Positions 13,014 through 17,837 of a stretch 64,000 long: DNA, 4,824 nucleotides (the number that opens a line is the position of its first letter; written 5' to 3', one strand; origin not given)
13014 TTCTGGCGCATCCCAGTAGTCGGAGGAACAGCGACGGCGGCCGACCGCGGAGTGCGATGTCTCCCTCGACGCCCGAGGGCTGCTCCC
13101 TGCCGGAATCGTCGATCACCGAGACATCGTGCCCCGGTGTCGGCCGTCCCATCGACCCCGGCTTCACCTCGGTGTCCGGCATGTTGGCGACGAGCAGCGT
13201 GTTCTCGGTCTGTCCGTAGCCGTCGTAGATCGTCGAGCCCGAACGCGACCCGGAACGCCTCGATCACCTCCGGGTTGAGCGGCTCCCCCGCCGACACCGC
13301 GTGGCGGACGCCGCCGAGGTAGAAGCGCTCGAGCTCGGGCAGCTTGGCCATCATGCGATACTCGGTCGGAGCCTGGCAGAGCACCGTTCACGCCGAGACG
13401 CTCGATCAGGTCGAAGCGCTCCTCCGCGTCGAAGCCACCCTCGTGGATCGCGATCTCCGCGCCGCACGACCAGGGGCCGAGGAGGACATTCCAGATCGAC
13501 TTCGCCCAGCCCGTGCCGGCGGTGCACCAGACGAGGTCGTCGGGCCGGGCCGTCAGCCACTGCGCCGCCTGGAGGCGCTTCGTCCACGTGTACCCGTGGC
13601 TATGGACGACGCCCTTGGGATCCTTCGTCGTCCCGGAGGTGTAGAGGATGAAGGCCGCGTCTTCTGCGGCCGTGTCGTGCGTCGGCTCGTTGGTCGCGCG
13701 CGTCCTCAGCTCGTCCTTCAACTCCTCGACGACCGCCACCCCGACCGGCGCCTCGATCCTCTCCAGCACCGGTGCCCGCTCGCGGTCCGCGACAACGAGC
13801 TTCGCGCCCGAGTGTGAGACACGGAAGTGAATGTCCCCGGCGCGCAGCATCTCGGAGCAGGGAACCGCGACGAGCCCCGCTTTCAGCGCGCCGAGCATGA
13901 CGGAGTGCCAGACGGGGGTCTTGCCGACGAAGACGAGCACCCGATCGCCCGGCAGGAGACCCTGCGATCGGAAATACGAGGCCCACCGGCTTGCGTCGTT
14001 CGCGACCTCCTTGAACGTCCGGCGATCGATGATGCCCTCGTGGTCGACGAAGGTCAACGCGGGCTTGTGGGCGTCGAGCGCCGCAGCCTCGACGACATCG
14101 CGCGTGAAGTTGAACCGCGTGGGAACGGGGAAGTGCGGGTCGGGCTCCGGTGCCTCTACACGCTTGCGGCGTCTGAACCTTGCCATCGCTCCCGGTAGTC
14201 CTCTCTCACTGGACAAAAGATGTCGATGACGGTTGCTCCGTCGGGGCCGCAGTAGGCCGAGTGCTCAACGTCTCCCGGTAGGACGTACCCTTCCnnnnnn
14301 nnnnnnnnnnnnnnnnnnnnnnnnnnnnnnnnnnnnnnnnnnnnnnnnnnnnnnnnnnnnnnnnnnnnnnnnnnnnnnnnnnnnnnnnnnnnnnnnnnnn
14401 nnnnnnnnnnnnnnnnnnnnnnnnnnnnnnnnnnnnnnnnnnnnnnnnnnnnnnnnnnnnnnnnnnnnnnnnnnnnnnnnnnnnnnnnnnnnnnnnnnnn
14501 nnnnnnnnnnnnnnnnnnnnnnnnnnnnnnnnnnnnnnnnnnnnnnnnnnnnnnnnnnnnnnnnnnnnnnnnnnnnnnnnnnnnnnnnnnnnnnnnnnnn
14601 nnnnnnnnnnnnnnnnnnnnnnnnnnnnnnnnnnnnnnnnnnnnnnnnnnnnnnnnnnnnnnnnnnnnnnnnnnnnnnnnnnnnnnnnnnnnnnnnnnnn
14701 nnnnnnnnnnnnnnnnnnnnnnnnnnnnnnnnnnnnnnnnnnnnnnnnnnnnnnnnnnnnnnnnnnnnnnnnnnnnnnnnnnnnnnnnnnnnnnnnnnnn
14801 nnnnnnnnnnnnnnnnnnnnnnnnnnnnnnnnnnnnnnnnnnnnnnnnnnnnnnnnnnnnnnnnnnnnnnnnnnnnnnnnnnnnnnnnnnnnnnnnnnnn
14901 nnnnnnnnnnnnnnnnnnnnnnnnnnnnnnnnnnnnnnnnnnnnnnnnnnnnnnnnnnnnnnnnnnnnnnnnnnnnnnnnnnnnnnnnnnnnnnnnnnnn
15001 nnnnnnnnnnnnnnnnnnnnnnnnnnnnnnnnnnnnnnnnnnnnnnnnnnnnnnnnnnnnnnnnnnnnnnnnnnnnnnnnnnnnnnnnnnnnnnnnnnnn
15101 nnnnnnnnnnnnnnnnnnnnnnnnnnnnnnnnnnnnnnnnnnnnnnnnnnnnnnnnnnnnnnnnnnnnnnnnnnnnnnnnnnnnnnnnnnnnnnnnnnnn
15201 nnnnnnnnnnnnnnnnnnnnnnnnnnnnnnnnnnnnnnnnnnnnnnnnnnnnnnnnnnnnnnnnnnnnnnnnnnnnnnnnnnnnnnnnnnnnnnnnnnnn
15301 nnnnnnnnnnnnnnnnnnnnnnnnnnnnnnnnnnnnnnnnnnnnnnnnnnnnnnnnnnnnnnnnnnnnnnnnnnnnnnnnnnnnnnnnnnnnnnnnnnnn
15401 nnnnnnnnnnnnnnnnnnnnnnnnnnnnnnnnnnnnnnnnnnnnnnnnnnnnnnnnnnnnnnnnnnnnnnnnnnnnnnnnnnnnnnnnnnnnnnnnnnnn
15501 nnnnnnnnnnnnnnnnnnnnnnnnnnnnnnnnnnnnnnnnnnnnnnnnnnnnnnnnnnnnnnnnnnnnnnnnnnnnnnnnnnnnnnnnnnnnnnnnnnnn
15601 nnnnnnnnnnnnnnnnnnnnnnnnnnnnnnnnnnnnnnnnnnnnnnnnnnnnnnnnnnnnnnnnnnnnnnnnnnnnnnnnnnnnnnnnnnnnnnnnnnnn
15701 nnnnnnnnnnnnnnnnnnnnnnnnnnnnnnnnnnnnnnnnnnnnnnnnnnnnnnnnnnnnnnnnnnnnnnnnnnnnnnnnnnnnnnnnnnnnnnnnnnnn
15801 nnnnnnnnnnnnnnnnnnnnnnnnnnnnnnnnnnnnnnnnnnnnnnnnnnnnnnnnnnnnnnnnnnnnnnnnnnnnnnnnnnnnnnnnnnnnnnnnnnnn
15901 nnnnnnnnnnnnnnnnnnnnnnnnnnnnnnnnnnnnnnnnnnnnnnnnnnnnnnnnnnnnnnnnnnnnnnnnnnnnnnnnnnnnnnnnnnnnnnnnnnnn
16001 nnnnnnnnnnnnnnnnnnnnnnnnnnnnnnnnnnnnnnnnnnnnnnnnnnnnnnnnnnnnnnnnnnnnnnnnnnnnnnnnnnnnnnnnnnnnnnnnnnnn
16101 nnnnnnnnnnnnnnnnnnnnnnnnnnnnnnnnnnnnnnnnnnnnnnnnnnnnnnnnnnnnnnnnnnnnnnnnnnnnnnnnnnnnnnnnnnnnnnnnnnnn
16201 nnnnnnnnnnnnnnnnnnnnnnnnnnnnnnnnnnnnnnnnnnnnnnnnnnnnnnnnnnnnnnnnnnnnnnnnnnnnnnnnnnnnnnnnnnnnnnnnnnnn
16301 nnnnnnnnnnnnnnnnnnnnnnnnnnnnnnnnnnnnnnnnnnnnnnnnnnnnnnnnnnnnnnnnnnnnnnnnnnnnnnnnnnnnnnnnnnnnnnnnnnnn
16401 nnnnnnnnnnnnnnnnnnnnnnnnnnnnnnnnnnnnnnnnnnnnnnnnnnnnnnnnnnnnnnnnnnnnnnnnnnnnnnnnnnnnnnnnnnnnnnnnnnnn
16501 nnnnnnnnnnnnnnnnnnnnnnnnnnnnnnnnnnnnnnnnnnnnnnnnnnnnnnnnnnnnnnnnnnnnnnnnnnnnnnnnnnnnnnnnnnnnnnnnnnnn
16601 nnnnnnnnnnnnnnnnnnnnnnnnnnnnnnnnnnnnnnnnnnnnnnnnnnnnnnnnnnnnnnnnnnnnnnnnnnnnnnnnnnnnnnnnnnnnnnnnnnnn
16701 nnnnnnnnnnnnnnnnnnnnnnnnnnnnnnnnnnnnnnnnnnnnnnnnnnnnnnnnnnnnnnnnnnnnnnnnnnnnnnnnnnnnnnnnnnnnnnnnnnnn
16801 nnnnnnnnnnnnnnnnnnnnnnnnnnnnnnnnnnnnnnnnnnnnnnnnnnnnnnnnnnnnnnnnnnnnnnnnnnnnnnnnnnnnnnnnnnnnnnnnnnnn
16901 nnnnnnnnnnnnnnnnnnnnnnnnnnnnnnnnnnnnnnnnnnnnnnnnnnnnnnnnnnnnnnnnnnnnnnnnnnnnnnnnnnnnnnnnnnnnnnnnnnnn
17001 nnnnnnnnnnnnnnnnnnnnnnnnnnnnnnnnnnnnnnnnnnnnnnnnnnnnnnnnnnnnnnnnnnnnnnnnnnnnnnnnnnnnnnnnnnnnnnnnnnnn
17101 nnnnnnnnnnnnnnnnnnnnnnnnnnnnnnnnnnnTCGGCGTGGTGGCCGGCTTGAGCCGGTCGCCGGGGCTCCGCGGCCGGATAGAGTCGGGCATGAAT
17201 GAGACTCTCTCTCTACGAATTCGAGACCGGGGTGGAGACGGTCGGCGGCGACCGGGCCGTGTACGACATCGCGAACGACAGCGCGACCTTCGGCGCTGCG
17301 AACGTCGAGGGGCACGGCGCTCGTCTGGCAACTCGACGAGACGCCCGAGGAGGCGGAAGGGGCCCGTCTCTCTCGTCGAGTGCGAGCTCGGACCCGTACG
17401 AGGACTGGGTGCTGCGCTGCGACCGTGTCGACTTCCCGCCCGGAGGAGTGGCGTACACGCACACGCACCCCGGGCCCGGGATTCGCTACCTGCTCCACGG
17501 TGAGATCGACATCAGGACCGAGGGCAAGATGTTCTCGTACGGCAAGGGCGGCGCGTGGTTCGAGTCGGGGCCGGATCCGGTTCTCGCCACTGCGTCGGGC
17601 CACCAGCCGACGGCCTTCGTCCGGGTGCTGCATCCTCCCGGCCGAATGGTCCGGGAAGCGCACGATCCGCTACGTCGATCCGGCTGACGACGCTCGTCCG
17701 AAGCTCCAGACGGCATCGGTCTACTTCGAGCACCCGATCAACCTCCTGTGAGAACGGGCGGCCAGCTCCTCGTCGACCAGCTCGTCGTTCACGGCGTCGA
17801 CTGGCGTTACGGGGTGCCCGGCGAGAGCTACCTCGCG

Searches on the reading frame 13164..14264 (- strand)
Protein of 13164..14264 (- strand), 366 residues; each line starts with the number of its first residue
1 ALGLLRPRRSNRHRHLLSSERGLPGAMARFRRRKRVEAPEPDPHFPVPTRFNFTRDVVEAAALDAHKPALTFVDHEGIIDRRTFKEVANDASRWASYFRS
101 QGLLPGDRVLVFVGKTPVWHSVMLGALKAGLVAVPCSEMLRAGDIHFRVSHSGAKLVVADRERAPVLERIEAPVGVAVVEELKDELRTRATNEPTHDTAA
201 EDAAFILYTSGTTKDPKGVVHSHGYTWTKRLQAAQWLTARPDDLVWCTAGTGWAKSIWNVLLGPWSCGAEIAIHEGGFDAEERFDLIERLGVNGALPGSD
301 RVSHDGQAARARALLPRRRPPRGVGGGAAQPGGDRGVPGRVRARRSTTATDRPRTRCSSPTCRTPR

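Call 94: search_protein_families(library=pfam, proteins=[window:13164-14264:-], max_evalue=0.0001)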
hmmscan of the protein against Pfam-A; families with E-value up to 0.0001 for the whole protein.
window:13164-14264:- (366 aa): 1 family
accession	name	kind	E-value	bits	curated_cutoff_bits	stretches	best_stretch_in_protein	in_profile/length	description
PF00501.34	AMP-binding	-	1.5e-40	139.6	29.9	1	60-293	4-258/384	AMP-binding enzyme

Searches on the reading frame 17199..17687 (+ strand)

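Call 9: search_protein_families(library=pfam, proteins=[window:17199-17687:+], max_evalue=0.0001)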
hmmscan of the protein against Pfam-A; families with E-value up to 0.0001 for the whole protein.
window:17199-17687:+ (162 aa): 1 family
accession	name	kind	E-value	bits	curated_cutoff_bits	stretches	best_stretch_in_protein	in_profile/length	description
PF07883.17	Cupin_2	-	1.4e-05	25.1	27.2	1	76-121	2-47/70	Cupin domain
